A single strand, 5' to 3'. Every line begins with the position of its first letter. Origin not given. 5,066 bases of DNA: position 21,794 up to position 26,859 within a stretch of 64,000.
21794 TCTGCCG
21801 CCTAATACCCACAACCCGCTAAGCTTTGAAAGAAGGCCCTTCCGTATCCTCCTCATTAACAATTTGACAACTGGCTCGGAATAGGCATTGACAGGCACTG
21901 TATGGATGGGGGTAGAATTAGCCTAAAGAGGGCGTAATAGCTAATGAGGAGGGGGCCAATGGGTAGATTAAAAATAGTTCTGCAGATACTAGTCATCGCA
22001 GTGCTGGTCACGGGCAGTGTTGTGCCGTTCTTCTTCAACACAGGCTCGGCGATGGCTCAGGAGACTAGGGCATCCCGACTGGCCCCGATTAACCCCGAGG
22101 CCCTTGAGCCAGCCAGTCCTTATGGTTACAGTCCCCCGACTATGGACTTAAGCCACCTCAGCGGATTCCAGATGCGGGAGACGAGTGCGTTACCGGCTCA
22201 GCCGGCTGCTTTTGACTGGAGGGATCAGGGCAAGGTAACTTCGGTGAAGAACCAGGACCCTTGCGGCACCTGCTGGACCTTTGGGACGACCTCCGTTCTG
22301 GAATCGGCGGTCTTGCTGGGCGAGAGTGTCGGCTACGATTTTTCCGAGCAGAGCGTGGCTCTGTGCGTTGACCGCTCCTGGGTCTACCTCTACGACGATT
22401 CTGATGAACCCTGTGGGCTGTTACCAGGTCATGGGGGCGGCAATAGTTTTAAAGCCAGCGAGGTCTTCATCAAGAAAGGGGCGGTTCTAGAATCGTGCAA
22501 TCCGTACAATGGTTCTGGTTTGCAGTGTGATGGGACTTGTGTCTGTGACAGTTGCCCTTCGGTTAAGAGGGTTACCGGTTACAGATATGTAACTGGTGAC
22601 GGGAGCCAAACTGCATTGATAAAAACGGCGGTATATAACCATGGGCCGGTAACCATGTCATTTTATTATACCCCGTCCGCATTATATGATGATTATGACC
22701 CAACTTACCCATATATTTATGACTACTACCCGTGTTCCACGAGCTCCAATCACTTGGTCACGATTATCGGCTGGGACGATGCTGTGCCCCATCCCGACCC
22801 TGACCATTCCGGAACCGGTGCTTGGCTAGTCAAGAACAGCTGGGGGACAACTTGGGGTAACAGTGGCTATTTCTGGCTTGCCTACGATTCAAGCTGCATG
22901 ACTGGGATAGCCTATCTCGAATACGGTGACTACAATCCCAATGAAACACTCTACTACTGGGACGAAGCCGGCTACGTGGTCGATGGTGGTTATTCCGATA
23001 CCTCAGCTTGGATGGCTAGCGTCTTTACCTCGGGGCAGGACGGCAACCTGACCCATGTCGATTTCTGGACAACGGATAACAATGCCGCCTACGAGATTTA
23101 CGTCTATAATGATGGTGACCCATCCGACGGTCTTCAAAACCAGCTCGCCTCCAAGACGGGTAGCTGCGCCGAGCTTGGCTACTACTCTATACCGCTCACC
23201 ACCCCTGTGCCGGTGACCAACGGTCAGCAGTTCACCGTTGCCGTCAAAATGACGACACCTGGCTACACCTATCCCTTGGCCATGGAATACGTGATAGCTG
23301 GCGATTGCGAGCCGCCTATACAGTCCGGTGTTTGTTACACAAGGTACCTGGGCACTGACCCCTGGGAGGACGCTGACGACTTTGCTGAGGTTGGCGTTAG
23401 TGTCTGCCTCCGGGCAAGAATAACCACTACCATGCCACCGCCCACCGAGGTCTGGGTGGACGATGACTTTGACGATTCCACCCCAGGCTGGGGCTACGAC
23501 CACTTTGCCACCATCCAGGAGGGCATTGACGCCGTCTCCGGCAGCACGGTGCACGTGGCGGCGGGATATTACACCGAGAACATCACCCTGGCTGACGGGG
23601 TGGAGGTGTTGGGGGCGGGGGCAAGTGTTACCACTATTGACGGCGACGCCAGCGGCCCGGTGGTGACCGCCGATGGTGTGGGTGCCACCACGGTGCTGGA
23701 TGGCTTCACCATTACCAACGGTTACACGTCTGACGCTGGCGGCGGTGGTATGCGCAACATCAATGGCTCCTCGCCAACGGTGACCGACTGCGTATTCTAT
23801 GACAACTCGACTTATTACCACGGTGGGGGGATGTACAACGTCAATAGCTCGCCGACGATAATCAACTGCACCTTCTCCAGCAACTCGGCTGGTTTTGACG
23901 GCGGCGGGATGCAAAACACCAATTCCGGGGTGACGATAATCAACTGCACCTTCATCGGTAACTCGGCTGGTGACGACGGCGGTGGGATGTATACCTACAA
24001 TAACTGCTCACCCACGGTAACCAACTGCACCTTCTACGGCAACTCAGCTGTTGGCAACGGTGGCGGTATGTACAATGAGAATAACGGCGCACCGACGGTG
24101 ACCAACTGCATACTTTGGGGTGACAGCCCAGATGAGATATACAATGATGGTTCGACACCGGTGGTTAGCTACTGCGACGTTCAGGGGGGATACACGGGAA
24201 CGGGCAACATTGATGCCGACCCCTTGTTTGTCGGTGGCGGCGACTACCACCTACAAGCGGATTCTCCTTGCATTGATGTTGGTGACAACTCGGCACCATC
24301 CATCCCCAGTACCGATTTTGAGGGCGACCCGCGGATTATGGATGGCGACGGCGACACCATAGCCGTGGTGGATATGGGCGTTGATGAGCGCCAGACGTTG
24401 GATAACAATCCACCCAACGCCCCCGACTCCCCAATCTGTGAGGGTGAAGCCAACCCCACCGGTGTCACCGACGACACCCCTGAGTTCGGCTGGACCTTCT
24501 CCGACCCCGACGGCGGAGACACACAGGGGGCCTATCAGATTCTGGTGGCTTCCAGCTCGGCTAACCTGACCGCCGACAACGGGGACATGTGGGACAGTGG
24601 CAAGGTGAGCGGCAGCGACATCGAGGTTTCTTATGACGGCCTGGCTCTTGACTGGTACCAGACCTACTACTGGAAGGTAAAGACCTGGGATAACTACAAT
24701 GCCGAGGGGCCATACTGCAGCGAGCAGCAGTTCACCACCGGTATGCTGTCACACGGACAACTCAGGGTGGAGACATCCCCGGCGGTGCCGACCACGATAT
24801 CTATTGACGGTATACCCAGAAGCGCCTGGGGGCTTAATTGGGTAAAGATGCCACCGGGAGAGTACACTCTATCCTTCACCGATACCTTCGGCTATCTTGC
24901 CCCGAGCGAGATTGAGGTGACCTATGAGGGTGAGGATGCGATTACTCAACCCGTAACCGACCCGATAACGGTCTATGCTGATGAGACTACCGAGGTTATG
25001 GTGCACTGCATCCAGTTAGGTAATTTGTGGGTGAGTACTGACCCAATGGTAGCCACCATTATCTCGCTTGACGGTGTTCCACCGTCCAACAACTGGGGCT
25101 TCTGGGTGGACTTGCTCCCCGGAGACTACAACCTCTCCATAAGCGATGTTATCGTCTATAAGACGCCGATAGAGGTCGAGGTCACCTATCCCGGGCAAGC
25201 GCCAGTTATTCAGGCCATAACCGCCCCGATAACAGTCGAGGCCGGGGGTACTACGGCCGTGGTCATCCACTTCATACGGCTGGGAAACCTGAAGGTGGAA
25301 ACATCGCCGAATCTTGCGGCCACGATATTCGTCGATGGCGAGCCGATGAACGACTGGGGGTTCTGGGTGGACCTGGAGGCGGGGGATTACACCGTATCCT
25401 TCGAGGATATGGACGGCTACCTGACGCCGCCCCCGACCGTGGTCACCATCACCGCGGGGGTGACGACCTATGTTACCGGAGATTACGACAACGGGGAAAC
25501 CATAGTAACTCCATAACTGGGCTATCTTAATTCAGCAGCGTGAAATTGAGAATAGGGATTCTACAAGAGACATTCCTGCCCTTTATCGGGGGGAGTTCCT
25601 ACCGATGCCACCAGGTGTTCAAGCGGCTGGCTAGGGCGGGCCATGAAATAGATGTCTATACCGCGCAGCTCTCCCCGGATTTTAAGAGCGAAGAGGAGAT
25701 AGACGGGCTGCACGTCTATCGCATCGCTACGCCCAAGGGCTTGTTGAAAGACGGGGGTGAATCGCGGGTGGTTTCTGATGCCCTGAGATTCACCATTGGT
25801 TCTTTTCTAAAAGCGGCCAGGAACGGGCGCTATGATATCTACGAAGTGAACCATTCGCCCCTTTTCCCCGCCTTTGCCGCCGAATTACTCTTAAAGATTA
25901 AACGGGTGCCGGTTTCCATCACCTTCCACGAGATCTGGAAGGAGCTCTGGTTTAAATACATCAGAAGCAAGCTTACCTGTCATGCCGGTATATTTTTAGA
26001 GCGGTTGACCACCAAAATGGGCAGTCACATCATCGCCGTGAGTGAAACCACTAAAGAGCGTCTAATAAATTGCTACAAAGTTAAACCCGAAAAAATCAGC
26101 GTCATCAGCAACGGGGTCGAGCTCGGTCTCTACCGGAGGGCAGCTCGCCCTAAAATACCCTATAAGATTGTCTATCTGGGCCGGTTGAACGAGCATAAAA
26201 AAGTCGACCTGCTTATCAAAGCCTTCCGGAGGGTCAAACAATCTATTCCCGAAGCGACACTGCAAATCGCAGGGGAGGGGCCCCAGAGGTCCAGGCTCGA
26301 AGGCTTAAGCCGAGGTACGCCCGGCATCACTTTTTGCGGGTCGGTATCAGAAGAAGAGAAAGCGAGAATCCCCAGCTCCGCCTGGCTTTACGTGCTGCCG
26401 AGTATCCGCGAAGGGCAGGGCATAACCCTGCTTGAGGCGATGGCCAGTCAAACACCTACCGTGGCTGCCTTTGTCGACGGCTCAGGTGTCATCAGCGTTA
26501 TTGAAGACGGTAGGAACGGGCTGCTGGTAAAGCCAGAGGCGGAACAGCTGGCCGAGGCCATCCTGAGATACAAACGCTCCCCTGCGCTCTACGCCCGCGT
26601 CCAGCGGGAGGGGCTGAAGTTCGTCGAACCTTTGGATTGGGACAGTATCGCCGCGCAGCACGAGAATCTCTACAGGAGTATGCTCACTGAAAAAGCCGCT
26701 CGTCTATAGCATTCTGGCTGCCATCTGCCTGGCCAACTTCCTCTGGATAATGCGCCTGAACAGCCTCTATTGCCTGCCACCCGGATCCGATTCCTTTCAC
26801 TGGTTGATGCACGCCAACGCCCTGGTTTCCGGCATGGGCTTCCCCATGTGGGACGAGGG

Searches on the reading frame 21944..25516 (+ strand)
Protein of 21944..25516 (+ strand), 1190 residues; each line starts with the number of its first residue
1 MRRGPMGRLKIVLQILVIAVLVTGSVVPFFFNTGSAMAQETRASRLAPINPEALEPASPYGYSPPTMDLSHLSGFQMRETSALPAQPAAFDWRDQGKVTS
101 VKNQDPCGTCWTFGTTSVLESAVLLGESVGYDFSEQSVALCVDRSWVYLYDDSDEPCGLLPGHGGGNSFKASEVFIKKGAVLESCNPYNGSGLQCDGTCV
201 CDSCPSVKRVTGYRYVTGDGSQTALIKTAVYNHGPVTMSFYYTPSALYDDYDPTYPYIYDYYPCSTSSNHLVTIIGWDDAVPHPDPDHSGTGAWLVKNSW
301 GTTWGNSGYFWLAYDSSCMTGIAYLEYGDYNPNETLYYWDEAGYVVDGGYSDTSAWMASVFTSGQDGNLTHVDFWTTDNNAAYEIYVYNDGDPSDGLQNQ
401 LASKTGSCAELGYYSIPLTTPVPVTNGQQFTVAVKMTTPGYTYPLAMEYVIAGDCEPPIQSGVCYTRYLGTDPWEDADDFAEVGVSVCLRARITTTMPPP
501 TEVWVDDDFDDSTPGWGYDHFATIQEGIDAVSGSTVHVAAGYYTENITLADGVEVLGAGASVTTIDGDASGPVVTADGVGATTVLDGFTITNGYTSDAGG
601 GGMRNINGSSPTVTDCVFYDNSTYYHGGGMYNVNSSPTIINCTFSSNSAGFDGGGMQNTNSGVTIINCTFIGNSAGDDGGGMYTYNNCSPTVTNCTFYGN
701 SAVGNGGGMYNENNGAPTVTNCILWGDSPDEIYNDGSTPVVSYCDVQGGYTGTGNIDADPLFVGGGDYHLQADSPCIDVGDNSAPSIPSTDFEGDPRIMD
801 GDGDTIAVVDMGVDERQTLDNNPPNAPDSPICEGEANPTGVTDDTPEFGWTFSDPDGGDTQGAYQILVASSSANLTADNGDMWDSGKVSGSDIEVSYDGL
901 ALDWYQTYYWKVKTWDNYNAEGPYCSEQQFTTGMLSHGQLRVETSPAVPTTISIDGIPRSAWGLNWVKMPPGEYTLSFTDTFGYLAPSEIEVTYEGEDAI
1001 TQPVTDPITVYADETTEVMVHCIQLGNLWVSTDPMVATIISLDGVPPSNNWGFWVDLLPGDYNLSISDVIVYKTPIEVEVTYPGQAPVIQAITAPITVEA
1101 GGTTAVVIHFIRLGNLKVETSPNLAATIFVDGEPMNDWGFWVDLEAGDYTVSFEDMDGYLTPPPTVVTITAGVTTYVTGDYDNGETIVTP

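Call 16: search_protein_families(library=pfam, proteins=[window:21944-25516:+], max_evalue=0.00001)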
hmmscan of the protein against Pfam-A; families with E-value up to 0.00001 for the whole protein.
window:21944-25516:+ (1190 aa): 3 families
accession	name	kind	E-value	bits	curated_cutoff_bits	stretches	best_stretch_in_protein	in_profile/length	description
PF00112.29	Peptidase_C1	-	4.6e-37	128.7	20.7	1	87-323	2-213/220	Papain family cysteine protease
PF18560.7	Lectin_like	-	7.5e-32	111.1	27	1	336-491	1-154/156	Lectin like domain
PF25788.1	Ig_Rha78A_N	-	1.3e-23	83.7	27.4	1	830-936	4-105/105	Rha78A-like, N-terminal immunoglobulin domain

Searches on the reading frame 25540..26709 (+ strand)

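Call 16: search_protein_families(library=pfam, proteins=[window:25540-26709:+], max_evalue=0.00001)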
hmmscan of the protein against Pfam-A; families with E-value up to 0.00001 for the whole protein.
window:25540-26709:+ (389 aa): 5 families
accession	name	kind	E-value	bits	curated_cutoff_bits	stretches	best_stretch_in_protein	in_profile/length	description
PF00534.26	Glycos_transf_1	-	3.2e-32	111.9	26.4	1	204-358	12-169/172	Glycosyl transferases group 1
PF13692.12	Glyco_trans_1_4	-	7.2e-32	111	27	1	209-343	3-138/142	Glycosyl transferases group 1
PF13439.12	Glyco_transf_4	-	1.8e-24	87.1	28.5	1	16-195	1-168/170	Glycosyltransferase Family 4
PF13579.12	Glyco_trans_4_4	-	5.6e-19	69.5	29.7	1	17-192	1-158/158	Glycosyl transferase 4-like domain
PF20706.3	GT4-conflict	-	2.2e-06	27.4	26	1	165-324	151-323/385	Family 4 Glycosyltransferase in conflict systems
